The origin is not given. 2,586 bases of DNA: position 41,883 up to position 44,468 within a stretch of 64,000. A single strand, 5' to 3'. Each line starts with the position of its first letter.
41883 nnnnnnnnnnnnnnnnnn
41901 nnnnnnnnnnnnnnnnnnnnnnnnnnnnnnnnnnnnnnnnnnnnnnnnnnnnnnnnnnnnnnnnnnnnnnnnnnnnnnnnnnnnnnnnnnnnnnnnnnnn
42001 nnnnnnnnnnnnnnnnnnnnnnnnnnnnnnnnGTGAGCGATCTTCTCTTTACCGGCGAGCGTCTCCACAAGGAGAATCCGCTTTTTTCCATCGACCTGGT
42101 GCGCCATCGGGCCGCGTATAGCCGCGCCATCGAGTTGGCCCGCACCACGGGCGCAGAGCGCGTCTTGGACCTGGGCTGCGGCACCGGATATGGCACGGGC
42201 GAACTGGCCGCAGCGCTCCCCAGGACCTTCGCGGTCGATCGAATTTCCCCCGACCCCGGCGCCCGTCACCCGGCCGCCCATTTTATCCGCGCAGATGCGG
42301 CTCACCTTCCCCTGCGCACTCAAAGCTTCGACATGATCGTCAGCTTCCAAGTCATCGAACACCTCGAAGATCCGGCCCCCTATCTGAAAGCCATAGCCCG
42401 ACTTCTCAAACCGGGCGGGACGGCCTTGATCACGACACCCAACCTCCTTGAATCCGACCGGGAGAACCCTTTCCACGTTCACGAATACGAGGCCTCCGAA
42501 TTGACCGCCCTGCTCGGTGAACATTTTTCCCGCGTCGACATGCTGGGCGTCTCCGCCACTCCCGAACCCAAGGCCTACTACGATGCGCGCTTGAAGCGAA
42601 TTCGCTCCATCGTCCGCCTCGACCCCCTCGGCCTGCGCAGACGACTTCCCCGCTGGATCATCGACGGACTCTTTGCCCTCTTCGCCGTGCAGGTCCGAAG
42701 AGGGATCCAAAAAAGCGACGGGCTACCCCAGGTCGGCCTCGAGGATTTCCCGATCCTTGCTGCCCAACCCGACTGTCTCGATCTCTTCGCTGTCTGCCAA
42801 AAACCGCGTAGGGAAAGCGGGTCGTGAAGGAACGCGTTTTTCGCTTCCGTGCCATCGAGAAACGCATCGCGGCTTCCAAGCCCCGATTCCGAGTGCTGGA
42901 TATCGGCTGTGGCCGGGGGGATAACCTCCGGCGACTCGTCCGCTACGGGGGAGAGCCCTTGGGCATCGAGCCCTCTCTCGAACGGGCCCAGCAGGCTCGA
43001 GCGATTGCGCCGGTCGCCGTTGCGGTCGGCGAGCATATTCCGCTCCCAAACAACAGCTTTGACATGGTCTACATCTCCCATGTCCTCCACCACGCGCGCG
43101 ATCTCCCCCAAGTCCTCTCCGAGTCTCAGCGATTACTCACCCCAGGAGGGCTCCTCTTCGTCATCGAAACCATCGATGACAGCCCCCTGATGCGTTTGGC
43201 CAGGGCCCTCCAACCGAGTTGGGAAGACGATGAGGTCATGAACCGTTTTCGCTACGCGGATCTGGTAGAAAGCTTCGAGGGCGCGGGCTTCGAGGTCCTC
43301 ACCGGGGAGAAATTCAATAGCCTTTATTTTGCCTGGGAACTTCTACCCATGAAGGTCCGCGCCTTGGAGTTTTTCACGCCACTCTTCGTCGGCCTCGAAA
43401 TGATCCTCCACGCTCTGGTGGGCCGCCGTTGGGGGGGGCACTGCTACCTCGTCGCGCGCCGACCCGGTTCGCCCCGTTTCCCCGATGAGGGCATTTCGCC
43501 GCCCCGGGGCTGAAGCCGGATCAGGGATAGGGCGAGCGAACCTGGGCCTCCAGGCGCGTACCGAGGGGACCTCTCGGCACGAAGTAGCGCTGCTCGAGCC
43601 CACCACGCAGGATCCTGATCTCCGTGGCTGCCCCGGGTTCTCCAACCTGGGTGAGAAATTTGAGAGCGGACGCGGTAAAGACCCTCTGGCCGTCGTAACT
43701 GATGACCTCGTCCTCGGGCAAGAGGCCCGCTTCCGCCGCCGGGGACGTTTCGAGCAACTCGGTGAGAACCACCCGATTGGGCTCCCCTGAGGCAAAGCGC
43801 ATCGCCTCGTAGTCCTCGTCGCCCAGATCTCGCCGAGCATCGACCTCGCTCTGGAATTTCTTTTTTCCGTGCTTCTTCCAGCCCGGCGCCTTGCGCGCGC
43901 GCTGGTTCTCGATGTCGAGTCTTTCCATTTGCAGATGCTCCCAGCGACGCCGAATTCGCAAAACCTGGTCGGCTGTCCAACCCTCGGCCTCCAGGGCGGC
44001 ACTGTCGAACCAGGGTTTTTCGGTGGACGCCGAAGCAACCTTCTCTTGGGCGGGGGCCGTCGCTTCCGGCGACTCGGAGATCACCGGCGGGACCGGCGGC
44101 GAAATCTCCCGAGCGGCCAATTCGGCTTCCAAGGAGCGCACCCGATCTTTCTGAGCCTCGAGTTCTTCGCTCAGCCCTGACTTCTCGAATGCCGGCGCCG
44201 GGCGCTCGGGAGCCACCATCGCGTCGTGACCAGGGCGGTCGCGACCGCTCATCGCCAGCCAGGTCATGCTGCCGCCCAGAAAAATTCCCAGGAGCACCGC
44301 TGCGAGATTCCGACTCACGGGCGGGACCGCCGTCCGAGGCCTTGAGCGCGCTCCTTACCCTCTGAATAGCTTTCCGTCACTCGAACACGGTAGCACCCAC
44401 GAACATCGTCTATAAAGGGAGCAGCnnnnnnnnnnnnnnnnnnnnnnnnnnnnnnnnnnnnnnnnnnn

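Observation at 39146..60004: About 21-kb uninterrupted envelope glycoconjugate/lipid locus with an unrecognised gene combination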

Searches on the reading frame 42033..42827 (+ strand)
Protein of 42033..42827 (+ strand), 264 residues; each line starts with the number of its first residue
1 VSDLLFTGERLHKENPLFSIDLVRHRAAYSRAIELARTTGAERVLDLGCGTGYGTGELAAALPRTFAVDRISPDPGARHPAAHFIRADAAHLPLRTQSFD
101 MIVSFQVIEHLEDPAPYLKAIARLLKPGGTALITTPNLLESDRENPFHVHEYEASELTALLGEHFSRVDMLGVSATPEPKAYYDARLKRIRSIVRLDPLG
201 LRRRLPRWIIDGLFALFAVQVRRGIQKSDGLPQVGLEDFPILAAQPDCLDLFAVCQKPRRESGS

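Call 4: search_protein_families(library=pfam, proteins=[window:42033-42827:+], max_evalue=0.01)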
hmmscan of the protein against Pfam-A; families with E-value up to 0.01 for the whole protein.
window:42033-42827:+ (264 aa): 8 families
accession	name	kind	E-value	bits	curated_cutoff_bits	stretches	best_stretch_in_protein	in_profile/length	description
PF13489.12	Methyltransf_23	-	6.1e-19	68.8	27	1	38-143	20-127/164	Methyltransferase domain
PF08241.18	Methyltransf_11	-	6.7e-19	68.8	21.2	1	45-133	1-95/95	Methyltransferase domain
PF13847.12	Methyltransf_31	-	1.1e-15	58.1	27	1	82-150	56-123/145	Methyltransferase domain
PF13649.12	Methyltransf_25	-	2.3e-15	57.5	27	1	44-129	1-97/97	Methyltransferase domain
PF08242.18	Methyltransf_12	-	2.1e-12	48.1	30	1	45-130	1-97/98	Methyltransferase domain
PF01209.24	Ubie_methyltran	-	5.3e-06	26.4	20.1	1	25-133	32-151/233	ubiE/COQ5 methyltransferase family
PF08003.17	Methyltransf_9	-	0.0044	16.5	23.8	0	82-135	167-219/315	Protein of unknown function (DUF1698)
PF02353.26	CMAS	-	0.0083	15.9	27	0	97-141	126-172/273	Mycolic acid cyclopropane synthetase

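Call 6: search_protein_families(library=ncbifam, proteins=[window:42033-42827:+], max_evalue=0.001)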
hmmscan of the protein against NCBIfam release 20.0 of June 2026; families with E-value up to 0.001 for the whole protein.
window:42033-42827:+ (264 aa): 26 families (the best 25 are shown)
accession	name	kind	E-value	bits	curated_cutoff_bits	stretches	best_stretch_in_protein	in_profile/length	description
NF045667.1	MTase_DVU1556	equivalog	1.4e-17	63.9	155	1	30-134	12-120/213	DVU_1556 family methyltransferase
TIGR02072.1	BioC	equivalog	1.5e-15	57.7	184.95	1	39-136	33-135/244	malonyl-ACP O-methyltransferase BioC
TIGR04345.1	ovoA_Cterm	equivalog_domain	1e-13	51.4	170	1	82-137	118-173/242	putative 4-mercaptohistidine N1-methyltransferase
TIGR01983.1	UbiG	equivalog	7.3e-10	38.5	102.95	1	11-137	22-155/228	bifunctional 2-polyprenyl-6-hydroxyphenol methylase/3-demethylubiquinol 3-O-methyltransferase UbiG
NF001241.0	PRK00216.1-2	equivalog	2e-08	34.1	327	1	31-134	42-148/231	demethylmenaquinone methyltransferase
NF043040.1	corrin_prot_MT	hypoth_equivalog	6.7e-08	32.2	180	1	24-134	26-148/216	corrinoid protein-associated methyltransferase CpaM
TIGR01934.1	MenG_MenH_UbiE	subfamily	1.9e-07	30.6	158.35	1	15-133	16-141/223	ubiquinone/menaquinone biosynthesis methyltransferase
NF041537.1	ArsM_AhpD_UU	exception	4.1e-07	29.1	510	1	39-138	75-185/345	arsenite methyltransferase/AhpD domain selenoprotein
NF001244.0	PRK00216.1-5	equivalog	5.6e-07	29.1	216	1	25-133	33-153/236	bifunctional demethylmenaquinone methyltransferase/2-methoxy-6-polyprenyl-1,4-benzoquinol methylase UbiE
NF041536.1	ArsM_DUF2284_UU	exception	5.7e-07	28.2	575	1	83-135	130-182/459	arsenite methyltransferase/DUF2284 domain selenoprotein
NF045825.1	FAmtase_mtf2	equivalog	6.9e-07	28.7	400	1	37-134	56-159/248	fatty-acid O-methyltransferase Mtf2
NF007610.0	PRK10258.1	equivalog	1.2e-06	28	342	1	35-135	37-140/251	malonyl-ACP O-methyltransferase BioC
TIGR00452.1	TIGR00452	equivalog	1.6e-06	27.2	275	1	39-135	116-221/316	tRNA 5-methoxyuridine(34)/uridine 5-oxyacetic acid(34) synthase CmoB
NF045823.1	PthPhpthDimycoMt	equivalog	1.7e-06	27.4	300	1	78-132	111-165/256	phthiotriol/phenolphthiotriol dimycocerosates methyltransferase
NF011650.0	PRK15068.1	equivalog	2.7e-06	26.5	209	1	42-135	124-227/324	tRNA 5-methoxyuridine(34)/uridine 5-oxyacetic acid(34) synthase CmoB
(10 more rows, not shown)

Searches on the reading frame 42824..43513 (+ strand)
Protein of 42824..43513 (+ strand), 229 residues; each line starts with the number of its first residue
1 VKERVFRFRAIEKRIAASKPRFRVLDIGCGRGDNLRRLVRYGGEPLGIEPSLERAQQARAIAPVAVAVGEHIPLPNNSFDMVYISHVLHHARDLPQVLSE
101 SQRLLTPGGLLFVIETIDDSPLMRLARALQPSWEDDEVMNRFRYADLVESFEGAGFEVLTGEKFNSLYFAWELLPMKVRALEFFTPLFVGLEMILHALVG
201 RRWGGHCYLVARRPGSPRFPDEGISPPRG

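Call 4: search_protein_families(library=pfam, proteins=[window:42824-43513:+], max_evalue=0.01)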
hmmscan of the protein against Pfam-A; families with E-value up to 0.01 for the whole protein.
window:42824-43513:+ (229 aa): 10 families
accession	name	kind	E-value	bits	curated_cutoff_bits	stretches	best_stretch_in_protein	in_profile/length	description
PF08241.18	Methyltransf_11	-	2.2e-19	70.3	21.2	1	25-113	1-95/95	Methyltransferase domain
PF13489.12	Methyltransf_23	-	2.2e-19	70.2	27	1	14-159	15-162/164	Methyltransferase domain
PF13649.12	Methyltransf_25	-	3.8e-15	56.8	27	1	24-109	1-97/97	Methyltransferase domain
PF08242.18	Methyltransf_12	-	2e-13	51.3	30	1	25-111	1-98/98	Methyltransferase domain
PF13847.12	Methyltransf_31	-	2.2e-11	44.1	27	1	22-140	5-129/145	Methyltransferase domain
PF01209.24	Ubie_methyltran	-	1e-08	35.3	20.1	1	12-117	39-155/233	ubiE/COQ5 methyltransferase family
PF08003.17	Methyltransf_9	-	5.7e-05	22.7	23.8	1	8-116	104-219/315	Protein of unknown function (DUF1698)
PF07021.18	MetW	-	0.00016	21.8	21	1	19-104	12-101/193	Methionine biosynthesis protein MetW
PF03141.22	Methyltransf_29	-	0.0043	16.1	23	1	22-111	119-215/506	Putative S-adenosyl-L-methionine-dependent methyltransferase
PF05148.21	Methyltransf_8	-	0.0064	16.8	27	0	13-115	65-158/219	Hypothetical methyltransferase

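Call 6: search_protein_families(library=ncbifam, proteins=[window:42824-43513:+], max_evalue=0.001)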
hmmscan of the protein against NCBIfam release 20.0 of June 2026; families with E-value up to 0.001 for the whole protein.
window:42824-43513:+ (229 aa): 25 families
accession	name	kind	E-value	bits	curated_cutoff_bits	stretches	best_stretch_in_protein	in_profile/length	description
NF045667.1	MTase_DVU1556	equivalog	2.6e-20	72.8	155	1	16-162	18-166/213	DVU_1556 family methyltransferase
TIGR01934.1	MenG_MenH_UbiE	subfamily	7.9e-10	38.4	158.35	1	16-118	35-146/223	ubiquinone/menaquinone biosynthesis methyltransferase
TIGR02072.1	BioC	equivalog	9.6e-10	38.7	184.95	1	20-154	34-170/244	malonyl-ACP O-methyltransferase BioC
NF047649.1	MTase_UXPK_star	exception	4.4e-09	35.8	460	1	20-117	77-185/283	methyltransferase/UXPK-star double selenoprotein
NF043040.1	corrin_prot_MT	hypoth_equivalog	9.4e-09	35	180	1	8-124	27-159/216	corrinoid protein-associated methyltransferase CpaM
NF001244.0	PRK00216.1-5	equivalog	1.5e-08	34.3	216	1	16-119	44-159/236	bifunctional demethylmenaquinone methyltransferase/2-methoxy-6-polyprenyl-1,4-benzoquinol methylase UbiE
NF001241.0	PRK00216.1-2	equivalog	2.7e-08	33.7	327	1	9-115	40-149/231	demethylmenaquinone methyltransferase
NF001240.0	PRK00216.1-1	equivalog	4.1e-08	32.6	378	1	16-116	59-171/251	bifunctional demethylmenaquinone methyltransferase/2-methoxy-6-polyprenyl-1,4-benzoquinol methylase UbiE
NF007610.0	PRK10258.1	equivalog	1.1e-07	31.5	342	1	20-149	42-172/251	malonyl-ACP O-methyltransferase BioC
TIGR01983.1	UbiG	equivalog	1.3e-07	31.1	102.95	1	21-117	50-154/228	bifunctional 2-polyprenyl-6-hydroxyphenol methylase/3-demethylubiquinol 3-O-methyltransferase UbiG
TIGR00452.1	TIGR00452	equivalog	1.3e-07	30.8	275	1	12-117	110-222/316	tRNA 5-methoxyuridine(34)/uridine 5-oxyacetic acid(34) synthase CmoB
NF011650.0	PRK15068.1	equivalog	4.7e-07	29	209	1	9-116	112-227/324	tRNA 5-methoxyuridine(34)/uridine 5-oxyacetic acid(34) synthase CmoB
NF041537.1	ArsM_AhpD_UU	exception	5.5e-07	28.7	510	1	23-128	79-195/345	arsenite methyltransferase/AhpD domain selenoprotein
NF004851.0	PRK06202.1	equivalog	3.4e-06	26.7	243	1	13-104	53-157/237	hypothetical protein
NF001243.0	PRK00216.1-4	equivalog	4e-06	26.3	235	1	17-118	44-156/237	demethylmenaquinone methyltransferase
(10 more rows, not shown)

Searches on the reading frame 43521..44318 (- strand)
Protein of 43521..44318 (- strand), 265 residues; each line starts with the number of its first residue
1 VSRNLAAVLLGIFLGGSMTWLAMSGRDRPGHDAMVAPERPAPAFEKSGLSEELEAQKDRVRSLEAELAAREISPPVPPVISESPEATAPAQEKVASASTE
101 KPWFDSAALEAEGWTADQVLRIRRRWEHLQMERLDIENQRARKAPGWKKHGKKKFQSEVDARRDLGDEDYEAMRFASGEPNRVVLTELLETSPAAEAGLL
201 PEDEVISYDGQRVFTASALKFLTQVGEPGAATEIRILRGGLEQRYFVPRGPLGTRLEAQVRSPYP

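Call 4: search_protein_families(library=pfam, proteins=[window:43521-44318:-], max_evalue=0.01)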
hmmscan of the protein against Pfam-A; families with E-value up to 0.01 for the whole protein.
window:43521-44318:- (265 aa): 2 families
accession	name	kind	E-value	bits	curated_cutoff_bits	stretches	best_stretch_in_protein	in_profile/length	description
PF17820.7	PDZ_6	-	2.6e-07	30.7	27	1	190-238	7-54/54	PDZ domain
PF13180.12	PDZ_2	-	1.2e-05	26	27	1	182-244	13-75/80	PDZ domain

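Call 6: search_protein_families(library=ncbifam, proteins=[window:43521-44318:-], max_evalue=0.001)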
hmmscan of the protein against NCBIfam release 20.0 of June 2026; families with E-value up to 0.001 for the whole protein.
window:43521-44318:- (265 aa): 5 families
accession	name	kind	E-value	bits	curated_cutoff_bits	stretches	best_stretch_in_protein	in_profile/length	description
TIGR02037.1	degP_htrA_DO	subfamily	1.3e-05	24.3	416.2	1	181-243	259-321/434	Do family serine endopeptidase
NF041199.1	trx7_PDZ_seleno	equivalog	0.00028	19.9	300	1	184-241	206-264/390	Trx7/PDZ domain-containing (seleno)protein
NF052377.1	lmo1851_S41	exception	0.00059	18.6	725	1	184-244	121-182/468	lmo1851 family serine protease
TIGR00225.1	prc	subfamily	0.00062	18.9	218.6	1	180-240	61-122/335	C-terminal processing peptidase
TIGR02038.1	protease_degS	equivalog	0.00063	19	422.95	1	182-243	279-340/351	outer membrane-stress sensor serine endopeptidase DegS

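Call 77: search_protein_families(library=pfam, proteins=[window:43521-44318:-], max_evalue=1)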
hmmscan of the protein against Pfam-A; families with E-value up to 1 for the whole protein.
window:43521-44318:- (265 aa): 6 families
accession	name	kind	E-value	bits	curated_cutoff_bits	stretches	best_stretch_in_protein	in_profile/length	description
PF17820.7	PDZ_6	-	2.6e-07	30.7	27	1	190-238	7-54/54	PDZ domain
PF13180.12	PDZ_2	-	1.2e-05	26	27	1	182-244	13-75/80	PDZ domain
PF24362.2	DUF7518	-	0.024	15.7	27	1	48-97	18-66/104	Family of unknown function (DUF7518)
PF04508.17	Pox_A_type_inc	-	0.13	12.6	21.4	1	51-68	1-18/23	Viral A-type inclusion protein repeat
PF12925.12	APP_E2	-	0.2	11.8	22.2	1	94-163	16-85/190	E2 domain of amyloid precursor protein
PF00595.29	PDZ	-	0.23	12.3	23.2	1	178-217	19-61/81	PDZ domain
